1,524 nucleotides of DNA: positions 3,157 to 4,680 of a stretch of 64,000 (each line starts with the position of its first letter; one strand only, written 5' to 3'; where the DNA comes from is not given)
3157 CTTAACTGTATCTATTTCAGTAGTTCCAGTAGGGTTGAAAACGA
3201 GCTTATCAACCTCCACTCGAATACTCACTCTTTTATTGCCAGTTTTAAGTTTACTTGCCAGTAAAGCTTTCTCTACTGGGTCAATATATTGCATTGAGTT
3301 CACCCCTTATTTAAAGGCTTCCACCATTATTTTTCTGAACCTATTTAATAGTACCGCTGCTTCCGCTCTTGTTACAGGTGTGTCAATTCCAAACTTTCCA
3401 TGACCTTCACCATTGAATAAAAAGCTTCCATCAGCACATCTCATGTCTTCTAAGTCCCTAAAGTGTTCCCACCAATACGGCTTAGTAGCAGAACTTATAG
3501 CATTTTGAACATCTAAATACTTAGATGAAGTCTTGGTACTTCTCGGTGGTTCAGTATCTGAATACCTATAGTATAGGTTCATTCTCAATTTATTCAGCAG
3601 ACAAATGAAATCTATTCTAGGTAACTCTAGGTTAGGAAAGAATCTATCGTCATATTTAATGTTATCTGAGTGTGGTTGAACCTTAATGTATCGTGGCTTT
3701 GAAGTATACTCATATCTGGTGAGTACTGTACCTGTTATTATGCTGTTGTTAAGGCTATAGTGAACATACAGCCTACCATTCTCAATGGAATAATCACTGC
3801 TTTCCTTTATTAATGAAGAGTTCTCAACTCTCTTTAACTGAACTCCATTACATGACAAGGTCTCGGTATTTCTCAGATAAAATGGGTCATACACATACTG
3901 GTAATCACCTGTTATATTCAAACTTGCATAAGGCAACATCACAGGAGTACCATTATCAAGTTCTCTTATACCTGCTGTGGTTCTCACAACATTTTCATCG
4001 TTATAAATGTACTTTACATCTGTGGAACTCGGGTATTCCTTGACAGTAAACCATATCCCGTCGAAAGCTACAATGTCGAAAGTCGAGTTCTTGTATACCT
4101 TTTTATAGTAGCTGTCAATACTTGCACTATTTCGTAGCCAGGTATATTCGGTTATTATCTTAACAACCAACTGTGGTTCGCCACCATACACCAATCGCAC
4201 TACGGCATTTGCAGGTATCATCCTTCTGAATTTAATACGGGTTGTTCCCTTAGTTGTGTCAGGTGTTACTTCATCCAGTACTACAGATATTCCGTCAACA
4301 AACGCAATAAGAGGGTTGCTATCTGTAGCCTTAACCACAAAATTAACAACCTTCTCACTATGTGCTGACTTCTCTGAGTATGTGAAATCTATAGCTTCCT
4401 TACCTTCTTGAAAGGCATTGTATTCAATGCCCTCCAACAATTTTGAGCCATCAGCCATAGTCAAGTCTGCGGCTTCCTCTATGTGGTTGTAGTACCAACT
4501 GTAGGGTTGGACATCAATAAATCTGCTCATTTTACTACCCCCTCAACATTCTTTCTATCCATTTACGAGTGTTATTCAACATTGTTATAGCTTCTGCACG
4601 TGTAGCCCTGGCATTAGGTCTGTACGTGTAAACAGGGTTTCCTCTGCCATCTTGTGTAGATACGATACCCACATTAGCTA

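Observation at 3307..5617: SLH (S-layer homology)-like C-termini on two distal tail proteins and on a phage NlpC/P60 hydrolase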

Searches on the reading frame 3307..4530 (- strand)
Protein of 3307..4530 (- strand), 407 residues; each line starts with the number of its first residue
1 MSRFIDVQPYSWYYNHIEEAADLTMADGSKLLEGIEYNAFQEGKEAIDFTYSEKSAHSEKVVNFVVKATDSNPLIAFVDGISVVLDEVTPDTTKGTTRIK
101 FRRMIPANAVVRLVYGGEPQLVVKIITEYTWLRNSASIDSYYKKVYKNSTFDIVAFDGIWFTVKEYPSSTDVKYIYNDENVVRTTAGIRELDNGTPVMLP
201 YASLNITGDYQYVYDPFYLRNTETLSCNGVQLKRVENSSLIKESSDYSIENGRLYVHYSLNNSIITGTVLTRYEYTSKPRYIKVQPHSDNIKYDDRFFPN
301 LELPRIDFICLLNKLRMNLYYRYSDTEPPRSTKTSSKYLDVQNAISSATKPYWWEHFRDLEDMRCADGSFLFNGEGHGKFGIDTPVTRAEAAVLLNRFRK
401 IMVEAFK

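Call 3: search_protein_families(library=pfam, proteins=[window:3307-4530:-], max_evalue=10)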
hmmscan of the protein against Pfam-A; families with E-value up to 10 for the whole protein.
window:3307-4530:- (407 aa): 1 family
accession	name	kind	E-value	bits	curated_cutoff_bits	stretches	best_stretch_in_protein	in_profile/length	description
PF00395.25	SLH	-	0.00047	20.5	20.8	1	371-392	23-44/44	S-layer homology domain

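Call 9: search_protein_families(library=phrogs, proteins=[window:3307-4530:-], max_evalue=0.01)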
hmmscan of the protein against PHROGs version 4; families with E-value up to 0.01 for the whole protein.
window:3307-4530:- (407 aa): 1 family
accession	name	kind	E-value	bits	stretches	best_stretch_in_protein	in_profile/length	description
phrog_29574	-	unknown function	9.3e-18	65.5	2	283-407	227-347/347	-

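Call 11: search_dna_similar(query=window:3307-4530:-, collection=phages, mode=protein, max_rows=30, max_evalue=0.001)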
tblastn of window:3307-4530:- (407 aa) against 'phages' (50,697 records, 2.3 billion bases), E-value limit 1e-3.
Records with a match: 4; places in all: 4; records where one place covers at least 80% of the query: 0.
Best place of each record, by identity: <60% 4.
By first word of the organism name: Brevibacillus 3; Bacillus 1.
By host as written in the record: Brevibacillus laterosporus 3; Bacillus pumilus strain 145 1.
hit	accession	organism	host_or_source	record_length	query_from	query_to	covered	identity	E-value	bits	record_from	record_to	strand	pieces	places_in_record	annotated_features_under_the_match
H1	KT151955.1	Brevibacillus phage Jenst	Brevibacillus laterosporus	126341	173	407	58%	25.4%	7e-9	64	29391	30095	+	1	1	hypothetical protein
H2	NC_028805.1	Brevibacillus phage Jenst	Brevibacillus laterosporus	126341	173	407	58%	25.4%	7e-9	64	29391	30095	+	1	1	hypothetical protein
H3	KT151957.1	Brevibacillus phage SecTim467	Brevibacillus laterosporus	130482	173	407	58%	25.4%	7e-9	64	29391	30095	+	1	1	hypothetical protein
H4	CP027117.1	Bacillus phage EZ-2018a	Bacillus pumilus strain 145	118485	201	407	51%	27.9%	1e-11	72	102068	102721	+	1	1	record has no annotation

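Call 16: get_annotated_region(hit=H4, flank=9000)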
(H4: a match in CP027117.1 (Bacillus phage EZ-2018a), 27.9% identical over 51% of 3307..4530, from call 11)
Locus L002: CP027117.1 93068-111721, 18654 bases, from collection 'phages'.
description: Bacillus phage EZ-2018a, complete genome.
organism: Bacillus phage EZ-2018a (NCBI taxid 2100124)
taxonomy: Viruses; Duplodnaviria; Heunggongvirae; Uroviricota; Caudoviricetes; Jenstvirus
host: Bacillus pumilus strain 145; source: Sediment top; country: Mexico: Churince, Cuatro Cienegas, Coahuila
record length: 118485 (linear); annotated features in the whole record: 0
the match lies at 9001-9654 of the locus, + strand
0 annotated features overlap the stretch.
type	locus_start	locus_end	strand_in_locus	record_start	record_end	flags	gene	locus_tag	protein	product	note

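Call 17: find_homologous_proteins(query=window:3307-4530:-, max_evalue=0.001)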
Query window:3307-4530:- (407 aa): 6 proteins with E <= 0.001 among 3283 candidates.
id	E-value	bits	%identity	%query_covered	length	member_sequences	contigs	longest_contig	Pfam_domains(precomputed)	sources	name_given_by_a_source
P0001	9.1e-275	929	100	100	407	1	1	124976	-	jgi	jgi:hypothetical protein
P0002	1.0e-157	543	57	100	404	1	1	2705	-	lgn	-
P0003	4.3e-151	522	56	100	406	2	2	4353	-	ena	-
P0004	7.4e-50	188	31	100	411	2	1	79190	-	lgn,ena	-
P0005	1.5e-46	177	38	53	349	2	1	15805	-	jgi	jgi:hypothetical protein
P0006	2.2e-44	170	32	89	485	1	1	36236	-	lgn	-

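Call 23: search_protein_families(library=pfam, alignment_id=A1, max_evalue=1)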
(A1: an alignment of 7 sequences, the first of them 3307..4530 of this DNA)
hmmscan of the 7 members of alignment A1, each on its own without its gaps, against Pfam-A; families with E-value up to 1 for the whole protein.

A. member 1, window:3307-4530:- (407 aa): 1 family
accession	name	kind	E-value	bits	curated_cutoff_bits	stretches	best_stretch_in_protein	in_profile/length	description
PF00395.25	SLH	-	0.00047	20.5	20.8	1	371-392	23-44/44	S-layer homology domain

B. families by the number of members that match (of 7 scanned): 6 families
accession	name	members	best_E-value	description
PF00395.25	SLH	7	2.7e-05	S-layer homology domain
PF08239.17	SH3_3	1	3.2e-05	Bacterial SH3 domain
PF16351.10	DUF4979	1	0.00059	Domain of unknown function (DUF4979)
PF12503.13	CMV_1a_C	1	0.063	Cucumber mosaic virus 1a protein C terminal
PF14564.11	Membrane_bind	1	0.1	Membrane binding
PF06347.19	SH3_4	1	0.13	Bacterial SH3 domain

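Call 28: find_homologous_proteins(query=A3, max_evalue=0.001)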
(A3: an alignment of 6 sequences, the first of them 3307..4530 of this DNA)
Query A3 (6 sequences) (407 aa, profile of the alignment): 12 proteins with E <= 0.001 among 8000 candidates.
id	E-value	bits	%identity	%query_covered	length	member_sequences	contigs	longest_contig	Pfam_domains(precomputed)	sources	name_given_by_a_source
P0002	1.6e-196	671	57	100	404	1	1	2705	-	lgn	-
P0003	1.6e-194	664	56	100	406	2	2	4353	-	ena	-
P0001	7.9e-193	659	100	100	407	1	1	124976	-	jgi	jgi:hypothetical protein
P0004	9.7e-164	563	31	100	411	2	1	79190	-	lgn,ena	-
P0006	2.7e-138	479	32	89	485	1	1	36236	-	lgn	-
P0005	3.2e-138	479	38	53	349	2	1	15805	-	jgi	jgi:hypothetical protein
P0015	2.4e-126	440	32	100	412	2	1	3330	PF08239.18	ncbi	ncbi:MAG: SH3 domain-containing protein [Sulfolobaceae archaeon]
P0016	5.5e-48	182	21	100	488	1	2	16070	-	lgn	-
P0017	2.2e-46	177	27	29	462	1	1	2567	-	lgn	-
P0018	4.5e-45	172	25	82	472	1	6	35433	-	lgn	-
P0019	5.1e-43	166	28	29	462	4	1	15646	-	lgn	-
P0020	8.8e-6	43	26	25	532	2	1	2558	PF00395.26,PF01841.26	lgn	-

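Call 41: predict_structure(alignment_id=A5)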
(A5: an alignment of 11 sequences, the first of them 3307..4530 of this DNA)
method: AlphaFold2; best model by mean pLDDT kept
length: 407 residues; sequences in the alignment: 11
mean_pLDDT: 81.9   pTM: 0.66
mean pLDDT of the five models: 81.9, 80.6, 77.9, 77.2, 66.9
residues with pLDDT >= 90: 85; 70-90: 263; 50-70: 54; < 50: 5
segments of 3 or more residues with pLDDT < 50: 1-5
pLDDT, mean of each block of 10 residues (from residue 1): 45 65 68 71 75 86 81 81 88 87 88 81 89 93 91 90 81 91 79 68 75 77 80 86 84 85 85 84 85 64 83 88 85 90 86 90 86 83 85 90 88
secondary structure, 60 per line:
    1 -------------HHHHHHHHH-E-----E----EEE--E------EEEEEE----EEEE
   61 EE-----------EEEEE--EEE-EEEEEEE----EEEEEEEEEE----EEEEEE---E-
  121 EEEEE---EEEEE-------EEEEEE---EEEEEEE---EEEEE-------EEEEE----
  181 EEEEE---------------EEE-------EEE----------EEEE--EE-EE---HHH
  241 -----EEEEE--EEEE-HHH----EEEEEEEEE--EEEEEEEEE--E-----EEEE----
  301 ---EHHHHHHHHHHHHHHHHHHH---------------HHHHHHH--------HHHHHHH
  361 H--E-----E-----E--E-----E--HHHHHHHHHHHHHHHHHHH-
elements in order: H14-22 E35-37 E47-52 E57-62 E74-78 E81-83 E85-91 E96-105 E110-115 E121-125 E129-133 E141-146 E150-156 E160-164 E172-176 E181-185 E201-203 E211-213 E224-227 E246-250 E253-256 E265-273 E276-284 E293-296 H305-323 H339-345 H354-361 H388-406

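Call 44: fold_search(model_id=the predicted structure, library=pdb)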
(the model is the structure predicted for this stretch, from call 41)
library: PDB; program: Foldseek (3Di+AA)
matches with E <= 10: 993; with E <= 0.001: 1
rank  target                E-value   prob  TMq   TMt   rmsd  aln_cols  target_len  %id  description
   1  9g93_G                8.4e-04  0.72  0.13  0.19  20.1       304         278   12  CryoET structure of the in vitro grown Bacillus anthracis Sap S-layer (released 2024-12-18)
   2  9g93_J                1.1e-03  0.69  0.13  0.19  20.1       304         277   12  CryoET structure of the in vitro grown Bacillus anthracis Sap S-layer (released 2024-12-18)
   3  9k09_U                1.6e-03  0.85  0.16  0.07  22.1       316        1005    9  Cyanophage A4 portal-tail complex (released 2025-04-09)
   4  6qx4_B                5.3e-03  0.41  0.12  0.09  20.1       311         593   11  Structure of the Bacillus anthracis Sap S-layer assembly domain (released 2019-07-31)
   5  5d76_B                7.8e-03  0.77  0.11  0.18  14.7       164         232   11  The crystal structure of Ly7917 with the hydrolyzing product of MDP (released 2016-08-17)
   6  6qt9_A                1.2e-02  0.90  0.17  0.28  13.4       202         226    8  Cryo-EM structure of SH1 full particle. (released 2019-04-10)
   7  5d76_A                1.5e-02  0.84  0.12  0.19  15.1       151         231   11  The crystal structure of Ly7917 with the hydrolyzing product of MDP (released 2016-08-17)
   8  2ww8                  1.6e-02  0.14  0.10  0.06  38.2       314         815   10  Structure of the pilus adhesin (RrgA) from Streptococcus pneumoniae (released 2010-01-19)
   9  6qx4_A                1.8e-02  0.20  0.11  0.08  19.9       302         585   12  Structure of the Bacillus anthracis Sap S-layer assembly domain (released 2019-07-31)
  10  8cgw_B                2.0e-02  0.41  0.16  0.09  23.7       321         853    8  Insulin-regulated aminopeptidase (IRAP) in complex with an allosteric benzopyran-based inhibitor (released 2024-01-31)
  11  2kt8_MODEL_1_A        2.1e-02  1.00  0.15  0.67   3.3        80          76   18  Solution NMR structure of the CPE1231(468-535) protein from Clostridium perfringens, Northeast Structural Geno (released 2010-02-02)
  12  8cgp_A                2.2e-02  0.33  0.16  0.09  24.3       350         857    7  Insulin regulated aminopeptidase (IRAP) in complex with an allosteric aryl sulfonamide inhibitor (released 2024-01-31)
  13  3npf_B                2.6e-02  0.57  0.13  0.17  19.2       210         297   11  Crystal structure of a putative dipeptidyl-peptidase VI (BACOVA_00612) from Bacteroides ovatus at 1.72 A resolution (released 2010-07-28)
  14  6biq_A                3.1e-02  0.23  0.14  0.20  16.1       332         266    8  Structure of NlpC2 from Trichomonas vaginalis (released 2018-11-07)
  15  6biq_D                3.3e-02  0.63  0.15  0.23  15.7       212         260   11  Structure of NlpC2 from Trichomonas vaginalis (released 2018-11-07)
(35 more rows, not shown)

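Call 58: find_related_loci(query=A5, collection=genome_contigs, flank=6000)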
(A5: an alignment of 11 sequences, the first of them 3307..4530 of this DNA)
Query A5 (407 aa) in genome_contigs; peptide patterns used: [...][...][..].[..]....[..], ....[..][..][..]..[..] (x = any residue, [..] = any of these).
135 stretches matched a pattern; 23 encode a relative of the query (tblastn E <= 1e-3); 23 distinct loci.
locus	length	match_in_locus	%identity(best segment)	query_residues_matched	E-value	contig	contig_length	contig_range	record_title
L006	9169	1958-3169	32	1-407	7e-64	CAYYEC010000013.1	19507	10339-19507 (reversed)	MAG TPA_asm: uncultured Eubacteriales bacterium isolate binchicken_co178_180 genome assembly, contig: NODE_3655_length_1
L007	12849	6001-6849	33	1-331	2e-16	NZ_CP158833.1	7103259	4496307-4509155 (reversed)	Paenibacillus amylolyticus strain PAE4 chromosome, complete genome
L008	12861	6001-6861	32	1-331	3e-16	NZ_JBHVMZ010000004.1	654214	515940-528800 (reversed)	Paenibacillus sp. NPDC057886 NPDC057886_T32_C2.ctg-0004, whole genome shotgun sequence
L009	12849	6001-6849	32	1-331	3e-16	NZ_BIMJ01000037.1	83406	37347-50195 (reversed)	Paenibacillus amylolyticus strain NBRC 15957 PAM01_CON00037, whole genome shotgun sequence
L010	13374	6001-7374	23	4-406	3e-16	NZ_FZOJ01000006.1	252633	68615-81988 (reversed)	Anaerovirgula multivorans strain SCA, whole genome shotgun sequence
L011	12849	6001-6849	32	1-331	3e-16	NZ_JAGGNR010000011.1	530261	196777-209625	Paenibacillus polymyxa strain ISL-58 ISL58_12, whole genome shotgun sequence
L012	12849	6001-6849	32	1-331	4e-16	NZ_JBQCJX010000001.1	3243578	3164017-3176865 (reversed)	Paenibacillus sp. SAF-068 NODE_1_length_3243578_cov_551.610037, whole genome shotgun sequence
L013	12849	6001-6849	32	1-331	3e-16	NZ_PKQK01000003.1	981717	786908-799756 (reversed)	Paenibacillus sp. PCH8 unitig_3, whole genome shotgun sequence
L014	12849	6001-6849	33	1-331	4e-16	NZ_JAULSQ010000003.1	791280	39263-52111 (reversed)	Paenibacillus sp. ClWae2A sequence03, whole genome shotgun sequence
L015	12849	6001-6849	31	1-331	9e-16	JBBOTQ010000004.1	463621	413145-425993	Priestia sp. FSL H7-0729 PS01415_SAMN25893906_4, whole genome shotgun sequence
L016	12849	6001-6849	31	1-331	9e-16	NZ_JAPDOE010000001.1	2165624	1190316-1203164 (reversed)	Paenibacillus sp. LS1 LS1_assembly_unicycler_contig_1, whole genome shotgun sequence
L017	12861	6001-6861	31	1-331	1e-15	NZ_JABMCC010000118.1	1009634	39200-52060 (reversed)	Paenibacillus taichungensis strain DSM 19942 k141_176, whole genome shotgun sequence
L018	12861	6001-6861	31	1-331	1e-15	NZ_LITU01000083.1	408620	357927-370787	Paenibacillus xylanivorans strain A59 contig_728, whole genome shotgun sequence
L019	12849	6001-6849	31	1-331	1e-15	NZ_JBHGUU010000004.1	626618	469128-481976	MAG: Paenibacillus sp. isolate bin.014_ECombo k141_109513, whole genome shotgun sequence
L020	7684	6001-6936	27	179-407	1e-15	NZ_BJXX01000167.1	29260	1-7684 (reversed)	Aneurinibacillus danicus strain NBRC 102444 sequence167, whole genome shotgun sequence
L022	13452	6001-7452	22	1-407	6e-15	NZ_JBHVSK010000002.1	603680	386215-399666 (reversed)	Paenibacillus sp. NPDC058071 NPDC058071_T35_F11.ctg-0002, whole genome shotgun sequence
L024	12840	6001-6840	28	3-332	2e-13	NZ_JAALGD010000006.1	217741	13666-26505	Brevibacillus sp. SYP-B805 NODE_6, whole genome shotgun sequence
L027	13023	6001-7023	32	1-325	2e-8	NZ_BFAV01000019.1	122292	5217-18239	Desulfocucumis palustris strain NAW-5 NODE_19, whole genome shotgun sequence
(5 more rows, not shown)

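Call 80: find_related_loci(query=A5, collection=viral_contigs, flank=5000)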
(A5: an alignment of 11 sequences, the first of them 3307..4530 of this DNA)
Query A5 (407 aa) in viral_contigs; peptide patterns used: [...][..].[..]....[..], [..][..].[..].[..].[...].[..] (x = any residue, [..] = any of these).
115 stretches matched a pattern; 22 encode a relative of the query (tblastn E <= 1e-3); 22 distinct loci.
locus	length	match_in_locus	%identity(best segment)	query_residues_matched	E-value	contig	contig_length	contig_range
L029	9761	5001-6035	27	1-407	5e-23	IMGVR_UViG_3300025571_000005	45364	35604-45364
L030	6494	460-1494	27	1-407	5e-23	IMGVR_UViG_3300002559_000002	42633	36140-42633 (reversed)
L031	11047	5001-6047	25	1-407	1e-20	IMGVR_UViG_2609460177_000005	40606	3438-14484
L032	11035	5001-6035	27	1-407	6e-23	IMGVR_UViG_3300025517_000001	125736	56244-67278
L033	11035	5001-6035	29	3-407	2e-18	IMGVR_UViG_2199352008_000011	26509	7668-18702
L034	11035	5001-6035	28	3-407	3e-18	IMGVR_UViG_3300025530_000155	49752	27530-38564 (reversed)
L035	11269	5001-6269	28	4-407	4e-15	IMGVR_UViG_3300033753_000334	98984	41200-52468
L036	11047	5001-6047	29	1-407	1e-14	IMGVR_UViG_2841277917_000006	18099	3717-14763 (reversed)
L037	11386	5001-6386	34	1-407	2e-14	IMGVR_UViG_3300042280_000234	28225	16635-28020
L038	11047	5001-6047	29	1-407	3e-14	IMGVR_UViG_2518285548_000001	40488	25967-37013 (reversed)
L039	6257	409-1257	29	1-328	5e-13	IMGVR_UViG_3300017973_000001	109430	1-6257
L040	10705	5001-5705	25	173-407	9e-13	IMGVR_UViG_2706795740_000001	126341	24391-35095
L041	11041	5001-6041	25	1-407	1e-12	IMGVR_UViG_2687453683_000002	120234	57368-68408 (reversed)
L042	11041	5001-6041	25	1-407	3e-12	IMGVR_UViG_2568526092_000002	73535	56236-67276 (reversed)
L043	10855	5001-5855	29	1-331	5e-12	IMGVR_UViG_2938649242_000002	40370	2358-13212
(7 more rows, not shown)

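Call 83: find_encoding_contigs(protein=P0001, flank=10000, max_places=2)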
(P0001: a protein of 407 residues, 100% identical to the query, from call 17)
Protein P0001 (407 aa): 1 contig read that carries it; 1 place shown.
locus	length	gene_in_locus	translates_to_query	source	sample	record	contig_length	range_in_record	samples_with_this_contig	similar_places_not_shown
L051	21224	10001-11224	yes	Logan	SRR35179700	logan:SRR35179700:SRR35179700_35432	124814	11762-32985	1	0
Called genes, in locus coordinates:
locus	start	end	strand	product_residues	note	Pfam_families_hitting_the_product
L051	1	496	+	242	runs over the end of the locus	-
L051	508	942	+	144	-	-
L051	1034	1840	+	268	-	PF27173:YomU_Tube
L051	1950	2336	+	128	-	-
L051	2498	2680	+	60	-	-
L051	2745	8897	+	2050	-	-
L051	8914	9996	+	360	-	-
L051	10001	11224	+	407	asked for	-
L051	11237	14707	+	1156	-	PF01551:Peptidase_M23, PF06347:SH3_4 (faint), PF08239:SH3_3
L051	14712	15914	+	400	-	-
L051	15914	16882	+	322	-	-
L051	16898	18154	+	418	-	-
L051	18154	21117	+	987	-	-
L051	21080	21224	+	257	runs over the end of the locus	-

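Call 84: search_protein_families(library=pfam, proteins=[L051:11237-14707:+, L051:14712-15914:+, L051:15914-16882:+, L051:16898-18154:+, L051:18154-21117:+], max_evalue=0.1)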
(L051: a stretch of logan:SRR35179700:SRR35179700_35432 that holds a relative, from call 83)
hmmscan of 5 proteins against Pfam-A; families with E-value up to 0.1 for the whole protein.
L051:11237-14707:+ (1156 aa): 4 families
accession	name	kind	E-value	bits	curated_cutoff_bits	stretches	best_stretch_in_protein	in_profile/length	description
PF01551.29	Peptidase_M23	-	5.7e-29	100.6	28.7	1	100-192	2-94/96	Peptidase family M23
PF08239.17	SH3_3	-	1.8e-23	82.9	27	2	447-501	1-52/54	Bacterial SH3 domain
PF06347.19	SH3_4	-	1.9e-06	28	24.1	1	231-275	5-50/56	Bacterial SH3 domain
PF18348.7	SH3_16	-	0.036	14.3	25.8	0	247-274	15-44/49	Bacterial dipeptidyl-peptidase Sh3 domain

L051:14712-15914:+ (400 aa): 0 families

L051:15914-16882:+ (322 aa): 0 families

L051:16898-18154:+ (418 aa): 0 families

L051:18154-21117:+ (987 aa): 0 families
